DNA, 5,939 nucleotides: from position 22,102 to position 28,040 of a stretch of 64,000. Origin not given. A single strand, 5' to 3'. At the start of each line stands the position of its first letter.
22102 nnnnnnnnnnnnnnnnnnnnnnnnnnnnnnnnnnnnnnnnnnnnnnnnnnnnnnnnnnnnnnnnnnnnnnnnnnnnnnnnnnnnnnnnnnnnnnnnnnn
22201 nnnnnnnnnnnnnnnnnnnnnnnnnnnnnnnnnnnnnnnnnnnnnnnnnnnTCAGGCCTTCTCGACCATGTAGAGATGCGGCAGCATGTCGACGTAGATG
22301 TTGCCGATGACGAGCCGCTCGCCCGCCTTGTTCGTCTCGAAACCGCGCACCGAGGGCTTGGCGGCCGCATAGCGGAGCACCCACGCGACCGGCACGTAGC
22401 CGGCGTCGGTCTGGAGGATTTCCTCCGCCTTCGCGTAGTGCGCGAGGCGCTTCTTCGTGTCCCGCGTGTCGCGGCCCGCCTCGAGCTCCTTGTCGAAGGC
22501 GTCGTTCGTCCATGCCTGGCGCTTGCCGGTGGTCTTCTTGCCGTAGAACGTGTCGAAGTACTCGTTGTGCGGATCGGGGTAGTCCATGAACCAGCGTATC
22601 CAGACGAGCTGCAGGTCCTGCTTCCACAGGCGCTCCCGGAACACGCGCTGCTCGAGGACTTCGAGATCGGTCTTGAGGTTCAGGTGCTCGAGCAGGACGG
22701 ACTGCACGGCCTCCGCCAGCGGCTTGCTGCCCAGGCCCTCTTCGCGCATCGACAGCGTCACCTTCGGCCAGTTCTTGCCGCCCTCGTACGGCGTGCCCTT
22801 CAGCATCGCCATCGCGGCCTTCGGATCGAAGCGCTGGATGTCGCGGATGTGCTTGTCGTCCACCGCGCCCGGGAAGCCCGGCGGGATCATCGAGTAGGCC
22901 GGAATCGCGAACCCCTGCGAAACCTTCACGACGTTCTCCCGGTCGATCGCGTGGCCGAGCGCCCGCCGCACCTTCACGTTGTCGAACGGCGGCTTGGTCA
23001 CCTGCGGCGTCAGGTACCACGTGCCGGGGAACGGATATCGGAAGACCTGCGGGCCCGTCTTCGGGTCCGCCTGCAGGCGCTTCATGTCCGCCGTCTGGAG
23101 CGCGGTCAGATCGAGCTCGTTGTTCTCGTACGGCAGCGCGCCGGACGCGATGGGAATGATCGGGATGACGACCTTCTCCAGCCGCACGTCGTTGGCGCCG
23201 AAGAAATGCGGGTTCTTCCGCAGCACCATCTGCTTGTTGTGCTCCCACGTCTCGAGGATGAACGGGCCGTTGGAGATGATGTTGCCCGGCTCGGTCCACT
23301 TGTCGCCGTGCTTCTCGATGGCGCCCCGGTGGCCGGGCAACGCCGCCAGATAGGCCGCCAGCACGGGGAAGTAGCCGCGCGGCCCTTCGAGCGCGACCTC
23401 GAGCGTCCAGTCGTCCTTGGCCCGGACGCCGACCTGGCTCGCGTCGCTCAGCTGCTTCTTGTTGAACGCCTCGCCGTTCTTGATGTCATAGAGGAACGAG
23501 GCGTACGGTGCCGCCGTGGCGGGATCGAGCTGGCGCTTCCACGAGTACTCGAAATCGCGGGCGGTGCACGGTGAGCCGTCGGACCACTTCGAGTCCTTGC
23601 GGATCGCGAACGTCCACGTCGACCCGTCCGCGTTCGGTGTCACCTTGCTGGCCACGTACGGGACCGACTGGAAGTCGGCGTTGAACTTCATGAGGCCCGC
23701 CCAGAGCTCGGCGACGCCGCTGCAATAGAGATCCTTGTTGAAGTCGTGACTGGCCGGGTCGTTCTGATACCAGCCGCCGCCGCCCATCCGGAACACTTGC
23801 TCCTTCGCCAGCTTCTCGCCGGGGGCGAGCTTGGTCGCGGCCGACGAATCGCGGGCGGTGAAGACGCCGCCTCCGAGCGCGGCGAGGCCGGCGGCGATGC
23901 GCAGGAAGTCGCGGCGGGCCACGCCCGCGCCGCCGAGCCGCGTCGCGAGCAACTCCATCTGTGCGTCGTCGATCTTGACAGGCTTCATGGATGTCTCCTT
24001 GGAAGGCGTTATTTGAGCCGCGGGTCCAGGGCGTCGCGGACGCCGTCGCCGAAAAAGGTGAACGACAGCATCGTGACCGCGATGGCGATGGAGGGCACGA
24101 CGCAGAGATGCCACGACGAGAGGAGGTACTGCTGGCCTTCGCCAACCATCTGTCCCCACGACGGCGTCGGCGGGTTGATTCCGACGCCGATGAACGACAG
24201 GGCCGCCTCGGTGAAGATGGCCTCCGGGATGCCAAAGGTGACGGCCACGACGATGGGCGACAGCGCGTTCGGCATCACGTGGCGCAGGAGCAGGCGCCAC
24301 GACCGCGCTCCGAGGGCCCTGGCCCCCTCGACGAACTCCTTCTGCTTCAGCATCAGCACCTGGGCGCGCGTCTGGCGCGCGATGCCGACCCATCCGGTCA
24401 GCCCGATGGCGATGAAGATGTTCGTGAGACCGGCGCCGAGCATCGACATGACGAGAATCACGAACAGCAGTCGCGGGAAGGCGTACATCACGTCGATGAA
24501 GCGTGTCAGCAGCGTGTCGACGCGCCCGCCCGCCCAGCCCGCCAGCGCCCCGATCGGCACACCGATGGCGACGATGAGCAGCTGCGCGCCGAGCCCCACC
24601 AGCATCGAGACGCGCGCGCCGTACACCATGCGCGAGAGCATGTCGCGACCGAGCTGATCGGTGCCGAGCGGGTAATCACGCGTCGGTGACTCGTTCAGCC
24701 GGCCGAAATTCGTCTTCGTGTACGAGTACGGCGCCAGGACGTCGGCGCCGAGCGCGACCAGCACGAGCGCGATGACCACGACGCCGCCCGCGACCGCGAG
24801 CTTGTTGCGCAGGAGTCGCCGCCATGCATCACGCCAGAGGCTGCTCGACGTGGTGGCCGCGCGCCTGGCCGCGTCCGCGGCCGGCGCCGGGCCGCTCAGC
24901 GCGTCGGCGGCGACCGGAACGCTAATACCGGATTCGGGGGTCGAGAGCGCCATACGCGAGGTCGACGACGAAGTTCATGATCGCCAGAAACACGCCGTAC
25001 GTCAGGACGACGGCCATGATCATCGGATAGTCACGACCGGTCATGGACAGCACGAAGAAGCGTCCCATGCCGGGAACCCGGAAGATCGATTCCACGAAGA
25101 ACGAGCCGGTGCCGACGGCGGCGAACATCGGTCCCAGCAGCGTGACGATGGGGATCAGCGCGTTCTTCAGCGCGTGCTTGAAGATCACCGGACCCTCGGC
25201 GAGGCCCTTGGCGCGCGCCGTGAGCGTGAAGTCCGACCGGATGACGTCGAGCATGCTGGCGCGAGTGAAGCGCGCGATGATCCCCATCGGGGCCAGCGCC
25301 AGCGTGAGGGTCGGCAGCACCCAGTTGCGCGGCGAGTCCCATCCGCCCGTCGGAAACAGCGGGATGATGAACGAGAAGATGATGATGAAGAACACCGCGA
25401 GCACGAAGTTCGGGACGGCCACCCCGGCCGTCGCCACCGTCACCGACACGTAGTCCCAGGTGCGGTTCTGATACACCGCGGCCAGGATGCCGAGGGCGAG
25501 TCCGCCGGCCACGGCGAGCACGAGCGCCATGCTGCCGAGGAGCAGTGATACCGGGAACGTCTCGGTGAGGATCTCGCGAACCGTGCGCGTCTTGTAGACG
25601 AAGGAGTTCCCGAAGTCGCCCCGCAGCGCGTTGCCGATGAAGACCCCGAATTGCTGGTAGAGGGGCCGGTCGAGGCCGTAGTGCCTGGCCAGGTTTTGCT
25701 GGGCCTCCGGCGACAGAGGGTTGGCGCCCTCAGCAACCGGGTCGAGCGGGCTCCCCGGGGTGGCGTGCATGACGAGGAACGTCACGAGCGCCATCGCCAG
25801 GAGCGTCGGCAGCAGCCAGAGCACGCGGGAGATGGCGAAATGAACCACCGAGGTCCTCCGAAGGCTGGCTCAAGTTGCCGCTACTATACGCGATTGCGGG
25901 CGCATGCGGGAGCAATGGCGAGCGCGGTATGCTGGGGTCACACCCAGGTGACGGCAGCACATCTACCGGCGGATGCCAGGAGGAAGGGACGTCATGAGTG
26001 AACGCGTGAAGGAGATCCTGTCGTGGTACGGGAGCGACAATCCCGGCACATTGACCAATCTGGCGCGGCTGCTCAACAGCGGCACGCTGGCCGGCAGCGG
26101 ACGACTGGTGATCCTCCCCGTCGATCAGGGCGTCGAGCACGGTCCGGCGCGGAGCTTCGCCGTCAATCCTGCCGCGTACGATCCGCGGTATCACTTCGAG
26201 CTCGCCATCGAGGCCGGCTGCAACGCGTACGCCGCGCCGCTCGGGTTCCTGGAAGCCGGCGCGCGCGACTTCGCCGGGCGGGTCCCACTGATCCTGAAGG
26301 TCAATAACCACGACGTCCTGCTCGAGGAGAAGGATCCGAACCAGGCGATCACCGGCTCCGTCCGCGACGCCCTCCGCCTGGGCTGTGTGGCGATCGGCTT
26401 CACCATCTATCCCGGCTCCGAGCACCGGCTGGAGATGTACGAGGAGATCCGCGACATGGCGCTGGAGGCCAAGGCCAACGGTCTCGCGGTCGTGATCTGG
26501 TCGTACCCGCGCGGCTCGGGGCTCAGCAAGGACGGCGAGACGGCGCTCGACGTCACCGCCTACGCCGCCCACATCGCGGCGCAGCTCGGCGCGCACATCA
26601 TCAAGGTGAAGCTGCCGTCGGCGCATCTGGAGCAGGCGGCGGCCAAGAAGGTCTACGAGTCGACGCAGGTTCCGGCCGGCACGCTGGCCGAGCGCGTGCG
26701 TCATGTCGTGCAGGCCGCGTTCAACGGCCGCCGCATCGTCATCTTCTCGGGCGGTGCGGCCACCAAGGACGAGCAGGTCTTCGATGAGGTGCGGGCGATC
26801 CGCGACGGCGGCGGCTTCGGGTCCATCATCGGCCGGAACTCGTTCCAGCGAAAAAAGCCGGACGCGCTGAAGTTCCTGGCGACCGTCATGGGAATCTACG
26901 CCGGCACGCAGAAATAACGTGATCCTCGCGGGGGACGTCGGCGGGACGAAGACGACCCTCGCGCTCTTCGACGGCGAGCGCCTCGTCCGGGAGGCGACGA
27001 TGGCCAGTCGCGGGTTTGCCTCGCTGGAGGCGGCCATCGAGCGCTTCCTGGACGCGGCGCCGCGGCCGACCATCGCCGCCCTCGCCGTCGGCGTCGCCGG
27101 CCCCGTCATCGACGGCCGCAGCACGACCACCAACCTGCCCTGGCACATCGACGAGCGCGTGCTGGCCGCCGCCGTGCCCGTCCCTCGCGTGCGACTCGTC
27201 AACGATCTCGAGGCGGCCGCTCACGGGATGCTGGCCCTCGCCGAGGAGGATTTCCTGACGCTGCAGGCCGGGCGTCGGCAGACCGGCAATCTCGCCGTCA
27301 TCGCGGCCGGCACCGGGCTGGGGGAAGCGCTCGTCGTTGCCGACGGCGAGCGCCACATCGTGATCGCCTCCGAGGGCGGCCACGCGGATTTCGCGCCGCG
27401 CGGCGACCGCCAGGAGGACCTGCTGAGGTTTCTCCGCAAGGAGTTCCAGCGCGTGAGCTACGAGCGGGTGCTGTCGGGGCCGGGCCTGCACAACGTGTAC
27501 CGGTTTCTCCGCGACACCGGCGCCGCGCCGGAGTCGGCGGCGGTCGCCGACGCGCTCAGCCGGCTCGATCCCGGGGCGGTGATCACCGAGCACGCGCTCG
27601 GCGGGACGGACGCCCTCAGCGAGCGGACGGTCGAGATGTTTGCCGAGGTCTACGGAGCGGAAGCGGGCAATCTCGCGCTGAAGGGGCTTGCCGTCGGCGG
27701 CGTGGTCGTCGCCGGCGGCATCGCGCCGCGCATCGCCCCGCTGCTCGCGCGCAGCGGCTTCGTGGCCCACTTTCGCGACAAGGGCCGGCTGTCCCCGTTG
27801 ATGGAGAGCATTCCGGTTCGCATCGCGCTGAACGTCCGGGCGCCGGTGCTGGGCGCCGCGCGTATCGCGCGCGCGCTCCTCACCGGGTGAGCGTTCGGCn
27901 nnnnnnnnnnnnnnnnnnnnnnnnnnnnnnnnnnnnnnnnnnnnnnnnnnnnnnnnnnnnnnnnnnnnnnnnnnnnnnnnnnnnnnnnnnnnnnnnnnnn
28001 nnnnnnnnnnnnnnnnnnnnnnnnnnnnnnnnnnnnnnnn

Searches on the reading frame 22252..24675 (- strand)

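Call 67: search_protein_families(library=pfam, proteins=[window:22252-24675:-], max_evalue=0.00001)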
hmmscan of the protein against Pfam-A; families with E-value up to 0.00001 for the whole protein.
window:22252-24675:- (807 aa): 1 family
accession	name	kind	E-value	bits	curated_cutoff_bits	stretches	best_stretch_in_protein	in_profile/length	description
PF00496.27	SBP_bac_5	-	3e-78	264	32.4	1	338-714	3-364/368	Bacterial extracellular solute-binding proteins, family 5 Middle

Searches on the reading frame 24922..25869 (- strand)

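Call 68: search_protein_families(library=pfam, proteins=[window:24922-25869:-], max_evalue=0.00001)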
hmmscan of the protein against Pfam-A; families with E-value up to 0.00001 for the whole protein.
window:24922-25869:- (315 aa): 1 family
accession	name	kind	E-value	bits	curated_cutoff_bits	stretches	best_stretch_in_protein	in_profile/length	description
PF00528.27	BPD_transp_1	-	1.7e-37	129.3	26.4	1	123-314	1-183/184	Binding-protein-dependent transport system inner membrane component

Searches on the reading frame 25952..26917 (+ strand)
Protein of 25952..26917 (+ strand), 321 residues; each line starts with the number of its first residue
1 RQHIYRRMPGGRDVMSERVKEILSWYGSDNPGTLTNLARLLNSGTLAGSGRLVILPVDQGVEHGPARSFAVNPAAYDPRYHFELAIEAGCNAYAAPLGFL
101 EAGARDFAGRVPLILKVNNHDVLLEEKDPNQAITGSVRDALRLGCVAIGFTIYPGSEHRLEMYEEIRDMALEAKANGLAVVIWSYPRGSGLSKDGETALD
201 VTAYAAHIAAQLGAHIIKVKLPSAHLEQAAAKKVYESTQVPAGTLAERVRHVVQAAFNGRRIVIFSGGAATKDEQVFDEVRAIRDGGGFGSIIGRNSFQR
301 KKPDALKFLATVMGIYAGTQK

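Call 68: search_protein_families(library=pfam, proteins=[window:25952-26917:+], max_evalue=0.00001)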
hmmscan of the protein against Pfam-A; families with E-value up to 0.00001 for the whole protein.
window:25952-26917:+ (321 aa): 1 family
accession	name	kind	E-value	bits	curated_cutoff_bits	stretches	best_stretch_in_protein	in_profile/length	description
PF01791.15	DeoC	-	8.4e-36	124.2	23.8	1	53-300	2-229/229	DeoC/LacD family aldolase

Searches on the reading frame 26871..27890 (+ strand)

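Call 68: search_protein_families(library=pfam, proteins=[window:26871-27890:+], max_evalue=0.00001)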
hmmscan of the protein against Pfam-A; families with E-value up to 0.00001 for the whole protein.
window:26871-27890:+ (339 aa): 2 families
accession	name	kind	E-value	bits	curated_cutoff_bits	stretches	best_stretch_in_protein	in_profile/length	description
PF02685.22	Glucokinase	-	1.7e-97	326.7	22.1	1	19-334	1-312/314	Glucokinase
PF00480.26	ROK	-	3.3e-06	27.3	22.9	1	22-178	5-164/294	ROK family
